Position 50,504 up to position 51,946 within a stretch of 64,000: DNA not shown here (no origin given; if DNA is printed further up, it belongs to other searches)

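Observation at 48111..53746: rdhA-rdhB extended by a tightly coupled, uncharacterised radical-SAM / B12 / membrane-peptide module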

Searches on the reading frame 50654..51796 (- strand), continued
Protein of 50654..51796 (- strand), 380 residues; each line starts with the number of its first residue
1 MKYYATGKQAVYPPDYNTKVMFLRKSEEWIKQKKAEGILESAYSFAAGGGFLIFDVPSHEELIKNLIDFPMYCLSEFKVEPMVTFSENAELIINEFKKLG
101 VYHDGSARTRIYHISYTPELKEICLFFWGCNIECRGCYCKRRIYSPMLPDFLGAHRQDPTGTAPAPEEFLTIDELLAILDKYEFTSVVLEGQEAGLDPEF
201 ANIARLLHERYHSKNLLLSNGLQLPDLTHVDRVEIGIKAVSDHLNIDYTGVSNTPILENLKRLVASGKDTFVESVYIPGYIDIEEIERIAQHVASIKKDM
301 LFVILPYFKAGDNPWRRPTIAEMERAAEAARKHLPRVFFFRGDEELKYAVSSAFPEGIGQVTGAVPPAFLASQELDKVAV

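Call 32: find_encoding_contigs(protein=P0004, flank=10000, max_places=2)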
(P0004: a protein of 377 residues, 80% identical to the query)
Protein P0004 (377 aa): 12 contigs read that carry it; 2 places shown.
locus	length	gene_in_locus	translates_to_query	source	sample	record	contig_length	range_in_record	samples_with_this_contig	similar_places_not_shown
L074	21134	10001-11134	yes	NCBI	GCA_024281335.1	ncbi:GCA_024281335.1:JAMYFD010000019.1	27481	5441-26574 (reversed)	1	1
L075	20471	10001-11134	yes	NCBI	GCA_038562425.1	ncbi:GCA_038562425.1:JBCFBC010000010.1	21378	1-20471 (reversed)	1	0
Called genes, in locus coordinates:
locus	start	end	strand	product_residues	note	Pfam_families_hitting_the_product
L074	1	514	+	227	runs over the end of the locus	PF00072:Response_reg, PF00486:Trans_reg_C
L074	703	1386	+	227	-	PF00072:Response_reg, PF00486:Trans_reg_C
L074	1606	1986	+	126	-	PF00072:Response_reg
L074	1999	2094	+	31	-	-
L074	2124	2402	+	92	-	PF11387:DUF2795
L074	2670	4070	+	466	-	PF13486:Dehalogenase (faint)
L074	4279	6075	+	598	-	PF00317:Ribonuc_red_lgN, PF02867:Ribonuc_red_lgC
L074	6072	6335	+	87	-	PF11387:DUF2795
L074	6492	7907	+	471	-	PF13486:Dehalogenase (weak), PF13237:Fer4_10 (faint)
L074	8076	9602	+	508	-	PF13486:Dehalogenase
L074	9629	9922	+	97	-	PF27193:VcrB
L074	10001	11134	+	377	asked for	PF04055:Radical_SAM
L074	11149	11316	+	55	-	-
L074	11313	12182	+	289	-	PF04055:Radical_SAM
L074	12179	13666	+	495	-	PF02310:B12-binding, PF04055:Radical_SAM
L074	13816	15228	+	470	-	PF13486:Dehalogenase (weak)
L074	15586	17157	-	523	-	PF12838:Fer4_7 (weak), PF13237:Fer4_10 (faint), PF13484:Fer4_16 (weak)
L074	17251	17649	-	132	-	PF09723:Zn_ribbon_8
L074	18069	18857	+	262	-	PF04055:Radical_SAM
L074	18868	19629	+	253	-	PF01955:CbiZ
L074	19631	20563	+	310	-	PF03186:CobD_Cbib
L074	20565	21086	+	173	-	PF02572:CobA_CobO_BtuR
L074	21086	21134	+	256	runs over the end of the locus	PF00795:CN_hydrolase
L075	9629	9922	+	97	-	PF27193:VcrB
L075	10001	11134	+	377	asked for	PF04055:Radical_SAM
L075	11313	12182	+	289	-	PF04055:Radical_SAM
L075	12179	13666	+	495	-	PF02310:B12-binding, PF04055:Radical_SAM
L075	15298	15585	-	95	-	PF27193:VcrB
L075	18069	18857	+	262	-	PF04055:Radical_SAM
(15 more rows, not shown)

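Call 33: find_encoding_contigs(protein=P0006, flank=10000, max_places=2)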
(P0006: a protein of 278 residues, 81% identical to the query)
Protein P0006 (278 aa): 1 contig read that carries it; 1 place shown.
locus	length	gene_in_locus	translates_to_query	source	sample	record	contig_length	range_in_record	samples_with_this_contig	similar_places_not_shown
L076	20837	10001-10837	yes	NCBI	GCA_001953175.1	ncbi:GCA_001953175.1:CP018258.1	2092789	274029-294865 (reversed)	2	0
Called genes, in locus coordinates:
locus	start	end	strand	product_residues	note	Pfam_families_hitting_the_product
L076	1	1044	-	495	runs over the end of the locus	-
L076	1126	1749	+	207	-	PF02660:G3P_acyltransf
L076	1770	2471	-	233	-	PF20334:DUF6629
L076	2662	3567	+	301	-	-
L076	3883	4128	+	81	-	PF10967:DUF2769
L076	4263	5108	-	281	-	PF14697:Fer4_21 (faint), PF00037:Fer4 (weak), PF12797:Fer4_2 (faint), PF12837:Fer4_6 (faint), PF12838:Fer4_7 (weak), PF13187:Fer4_9, PF13237:Fer4_10 (weak)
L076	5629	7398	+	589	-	PF00317:Ribonuc_red_lgN, PF02867:Ribonuc_red_lgC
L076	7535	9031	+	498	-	PF13486:Dehalogenase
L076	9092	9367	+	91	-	PF27193:VcrB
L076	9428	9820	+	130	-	-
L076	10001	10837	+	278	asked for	PF04055:Radical_SAM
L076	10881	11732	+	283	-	PF04055:Radical_SAM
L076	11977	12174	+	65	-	-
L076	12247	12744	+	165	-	PF11551:Omp28 (faint)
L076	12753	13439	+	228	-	PF02683:DsbD_TM, PF13386:DsbD_2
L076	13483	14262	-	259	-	-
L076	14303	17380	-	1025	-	PF18998:Flg_new_2, PF09479:Flg_new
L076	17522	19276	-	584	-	PF02163:Peptidase_M50, PF00595:PDZ (weak), PF13180:PDZ_2, PF17820:PDZ_6 (weak), PF05362:Lon_C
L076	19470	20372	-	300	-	-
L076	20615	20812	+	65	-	PF12728:HTH_17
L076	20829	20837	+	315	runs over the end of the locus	PF13182:DUF4007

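Call 38: search_protein_families(library=pfam, proteins=[L065:3354-4238:+, L055:3736-4674:+, L057:65-739:+, L048:9052-9582:+, L015:13575-14672:+, L027:7703-8647:+, L017:484-1230:+, L063:7945-9318:+, L001:6644-7216:+, L076:9428-9820:+], max_evalue=0.01)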
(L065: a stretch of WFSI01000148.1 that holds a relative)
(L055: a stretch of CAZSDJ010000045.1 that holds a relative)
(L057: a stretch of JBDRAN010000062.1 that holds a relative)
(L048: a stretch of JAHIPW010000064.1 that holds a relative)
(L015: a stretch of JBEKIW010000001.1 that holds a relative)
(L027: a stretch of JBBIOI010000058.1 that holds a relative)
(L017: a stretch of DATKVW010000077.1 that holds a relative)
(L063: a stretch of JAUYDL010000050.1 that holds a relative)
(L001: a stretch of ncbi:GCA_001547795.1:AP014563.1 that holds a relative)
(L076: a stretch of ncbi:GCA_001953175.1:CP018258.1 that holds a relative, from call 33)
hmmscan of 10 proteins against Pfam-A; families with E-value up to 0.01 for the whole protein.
L065:3354-4238:+ (294 aa): 2 families
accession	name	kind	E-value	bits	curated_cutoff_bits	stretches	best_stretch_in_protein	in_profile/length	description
PF01497.23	Peripla_BP_2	-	5.8e-37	127.8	27.5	1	43-262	1-233/235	Periplasmic binding protein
PF02223.23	Thymidylate_kin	-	0.0077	16.4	27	0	77-142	98-164/185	Thymidylate kinase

L055:3736-4674:+ (312 aa): 1 family
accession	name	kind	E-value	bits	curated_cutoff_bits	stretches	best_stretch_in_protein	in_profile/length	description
PF03186.18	CobD_Cbib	-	1.2e-101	340.2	34.4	1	4-292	1-280/282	CobD/Cbib protein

L057:65-739:+ (224 aa): 1 family
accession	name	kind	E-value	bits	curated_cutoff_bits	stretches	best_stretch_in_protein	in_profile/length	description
PF01902.24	Diphthami_syn_2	-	1.2e-54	185.5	23.2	1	7-219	2-214/219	Diphthamide synthase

L048:9052-9582:+ (176 aa): 2 families
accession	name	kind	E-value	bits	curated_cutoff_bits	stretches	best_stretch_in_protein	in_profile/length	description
PF02572.21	CobA_CobO_BtuR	-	2.8e-56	190.8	25.7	1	4-176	2-172/172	ATP:corrinoid adenosyltransferase BtuR/CobO/CobP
PF01695.23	IstB_IS21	-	0.0017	18.3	24.1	0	10-40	98-128/238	IstB-like ATP binding protein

L015:13575-14672:+ (365 aa): 1 family
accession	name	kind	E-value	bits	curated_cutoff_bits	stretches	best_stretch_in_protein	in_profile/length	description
PF00155.27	Aminotran_1_2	-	1.1e-65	222.6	19.7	1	34-355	3-361/361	Aminotransferase class I and II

L027:7703-8647:+ (314 aa): 1 family
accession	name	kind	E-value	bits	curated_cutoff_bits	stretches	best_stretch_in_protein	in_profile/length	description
PF00733.27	Asn_synthase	-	8.1e-39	134.7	21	2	26-145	18-142/354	Asparagine synthase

L017:484-1230:+ (248 aa): 1 family
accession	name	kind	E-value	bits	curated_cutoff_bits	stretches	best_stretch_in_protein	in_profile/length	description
PF01955.23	CbiZ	-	2e-49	168.6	27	1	34-230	2-190/191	Adenosylcobinamide amidohydrolase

L063:7945-9318:+ (457 aa): 3 families
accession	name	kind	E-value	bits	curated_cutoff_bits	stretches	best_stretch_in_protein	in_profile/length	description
PF04055.27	Radical_SAM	-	1.8e-20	74.2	29.5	1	83-248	2-165/166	Radical SAM superfamily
PF13186.11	SPASM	-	3.8e-05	24.3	21.5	1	328-391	1-66/67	Iron-sulfur cluster-binding domain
PF13353.11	Fer4_12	-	0.0012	19.6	22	1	87-161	14-81/137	4Fe-4S single cluster domain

L001:6644-7216:+ (190 aa): 1 family
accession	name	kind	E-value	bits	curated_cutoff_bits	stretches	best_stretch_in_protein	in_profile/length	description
PF03692.20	CxxCxxCC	-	5.4e-08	33.9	23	1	45-150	2-76/85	Putative zinc- or iron-chelating domain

L076:9428-9820:+ (130 aa): 1 family
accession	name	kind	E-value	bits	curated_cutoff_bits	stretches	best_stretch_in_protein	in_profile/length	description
PF02426.22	MIase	-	6.9e-05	23.4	26.7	1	11-85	10-87/90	Muconolactone delta-isomerase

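Call 50: predict_structure(alignment_id=A2)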
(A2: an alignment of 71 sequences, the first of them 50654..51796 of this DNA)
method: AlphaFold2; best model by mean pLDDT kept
length: 380 residues; sequences in the alignment: 71
mean_pLDDT: 83.0   pTM: 0.74
mean pLDDT of the five models: 83.0, 82.7, 82.4, 82.1, 81.1
residues with pLDDT >= 90: 229; 70-90: 60; 50-70: 45; < 50: 46
segments of 3 or more residues with pLDDT < 50: 1-16, 46-48, 70-85, 370-380
pLDDT, mean of each block of 10 residues (from residue 1): 27 46 69 81 59 73 63 42 52 62 77 98 98 94 93 86 94 97 98 97 97 98 98 98 98 98 98 98 99 98 95 92 98 98 89 93 60 40
secondary structure, 60 per line:
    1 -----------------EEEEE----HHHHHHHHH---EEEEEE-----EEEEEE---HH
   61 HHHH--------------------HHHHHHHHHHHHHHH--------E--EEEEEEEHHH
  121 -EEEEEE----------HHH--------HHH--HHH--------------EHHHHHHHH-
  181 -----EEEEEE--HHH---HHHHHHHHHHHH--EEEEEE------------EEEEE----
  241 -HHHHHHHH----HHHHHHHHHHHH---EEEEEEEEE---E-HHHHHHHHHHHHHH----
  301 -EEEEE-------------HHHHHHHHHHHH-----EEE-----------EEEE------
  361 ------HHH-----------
elements in order: E18-22 H27-35 E39-44 E50-55 H59-64 H85-99 E111-117 E122-127 H172-179 E186-191 H200-211 E214-219 E232-236 H242-249 H254-265 E269-277 H283-296 E302-306 H320-331 E337-339 E351-354

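Call 53: fold_search(model_id=the predicted structure, library=pdb)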
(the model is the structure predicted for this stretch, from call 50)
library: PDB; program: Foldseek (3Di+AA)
matches with E <= 10: 1283; with E <= 0.001: 89
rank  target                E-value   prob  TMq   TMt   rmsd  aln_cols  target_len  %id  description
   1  3c8f                  2.0e-14  1.00  0.48  0.73   5.0       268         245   21  4Fe-4S-Pyruvate formate-lyase Activating Enzyme with partially disordered AdoMet (released 2008-10-28)
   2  3cb8_A                6.1e-13  1.00  0.43  0.65   5.1       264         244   18  4Fe-4S-Pyruvate formate-lyase activating enzyme in complex with AdoMet and a peptide substrate (released 2008-10-28)
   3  8fo0                  7.3e-13  1.00  0.47  0.70   4.4       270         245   18  The structure of a crystallizable variant of E. coli pyruvate formate-lyase activating enzyme bound to a partially cleav (released 2023-05-24)
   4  7bi7_A                2.3e-09  1.00  0.44  0.58   8.4       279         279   18  An Unexpected P-Cluster like Intermediate En Route to the Nitrogenase FeMo-co (released 2021-03-10)
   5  6y1x_A                2.9e-09  1.00  0.43  0.64   5.1       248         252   19  X-ray structure of the radical SAM protein NifB, a key nitrogenase maturating enzyme (released 2020-06-17)
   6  5v1s_B                3.1e-09  1.00  0.40  0.36  14.7       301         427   14  Crystal structure of Streptococcus suis SuiB bound to S-adenosylmethionine (released 2017-08-30)
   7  7bi7_B                3.3e-09  1.00  0.46  0.62   7.0       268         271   19  An Unexpected P-Cluster like Intermediate En Route to the Nitrogenase FeMo-co (released 2021-03-10)
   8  5v1q_B                3.5e-09  1.00  0.41  0.36  14.6       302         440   14  Crystal structure of Streptococcus suis SuiB (released 2017-08-30)
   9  5v1t_A                7.3e-09  1.00  0.43  0.37  13.2       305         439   15  Crystal structure of Streptococcus suis SuiB bound to precursor peptide SuiA (released 2017-08-30)
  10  7jma                  1.2e-08  1.00  0.40  0.69   6.5       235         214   20  Crystal structure of the apo form of Nitrogenase iron-molybdenum cofactor biosynthesis enzyme NifB from Methanothermobac (released 2020-10-28)
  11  5v1q_A                3.0e-08  1.00  0.42  0.38  14.4       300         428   15  Crystal structure of Streptococcus suis SuiB (released 2017-08-30)
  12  5v1s_A                7.4e-08  1.00  0.41  0.37  13.8       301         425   15  Crystal structure of Streptococcus suis SuiB bound to S-adenosylmethionine (released 2017-08-30)
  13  6q2p_A                1.4e-07  1.00  0.43  0.55   3.8       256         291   15  Crystal structure of mouse viperin bound to cytidine triphosphate and S-adenosylhomocysteine (released 2020-01-22)
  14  6fz6_A                1.4e-07  1.00  0.38  0.41   6.8       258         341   17  Crystal Structure of a radical SAM methyltransferase from Sphaerobacter thermophilus (released 2019-04-10)
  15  6efn                  3.4e-07  1.00  0.42  0.42   3.7       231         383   18  Structure of a RiPP maturase, SkfB (released 2018-10-24)
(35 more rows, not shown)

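Call 54: search_solved_structures(query=A2, max_evalue=0.01)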
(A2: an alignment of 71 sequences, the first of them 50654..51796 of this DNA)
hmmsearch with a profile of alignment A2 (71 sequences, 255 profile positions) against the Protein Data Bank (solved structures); distinct sequences matched with E-value up to 0.01: 6.
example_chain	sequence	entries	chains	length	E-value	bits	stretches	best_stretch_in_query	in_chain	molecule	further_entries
3c8f_A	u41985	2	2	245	3.6e-10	42.8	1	81-211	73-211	Pyruvate formate-lyase 1-activating enzyme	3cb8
8fo0_A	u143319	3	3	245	5.6e-10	42.1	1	121-210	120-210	Pyruvate formate-lyase 1-activating enzyme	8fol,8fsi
3can_A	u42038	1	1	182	0.00027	23.5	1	122-208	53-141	Pyruvate-formate lyase-activating enzyme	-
7jma_A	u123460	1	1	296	0.001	21.6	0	147-228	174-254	Nitrogenase iron-molybdenum cofactor biosynthesis protein NifB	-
7bi7_A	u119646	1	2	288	0.0013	21.3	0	147-228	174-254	FeMo cofactor biosynthesis protein NifB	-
7jmb_A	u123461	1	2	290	0.0013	21.3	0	147-228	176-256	Nitrogenase iron-molybdenum cofactor biosynthesis protein NifB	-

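Call 77: search_protein_representatives(alignment_id=A2)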
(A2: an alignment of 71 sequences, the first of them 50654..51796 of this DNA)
Query: 71 sequences, 255 profile positions. Proteins with E-value up to 0.001 (for the whole library): 2978; up to 1e-10: 318; up to 1e-30: 97. The best 150 are listed.
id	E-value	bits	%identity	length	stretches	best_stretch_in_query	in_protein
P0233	4.8e-104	363.5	-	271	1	1-253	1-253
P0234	1.5e-97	342.2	-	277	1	1-250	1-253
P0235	4.3e-94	330.9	-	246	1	3-248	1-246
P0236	2.6e-86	305.4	-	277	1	2-245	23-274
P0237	7.6e-78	277.7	-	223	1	26-248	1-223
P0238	6.8e-75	268.0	-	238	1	41-251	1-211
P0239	8.0e-75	267.8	-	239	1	3-247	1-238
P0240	1.4e-72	260.4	-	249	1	3-237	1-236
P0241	2.3e-72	259.7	-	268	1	3-233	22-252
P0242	9.2e-72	257.7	-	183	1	66-248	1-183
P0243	1.7e-71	256.9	-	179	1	70-248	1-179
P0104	2.3e-71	256.4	-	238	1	3-253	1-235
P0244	2.4e-71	256.4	-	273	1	3-181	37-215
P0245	7.0e-71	254.8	-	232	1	3-249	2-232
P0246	5.6e-70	251.9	-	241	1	1-247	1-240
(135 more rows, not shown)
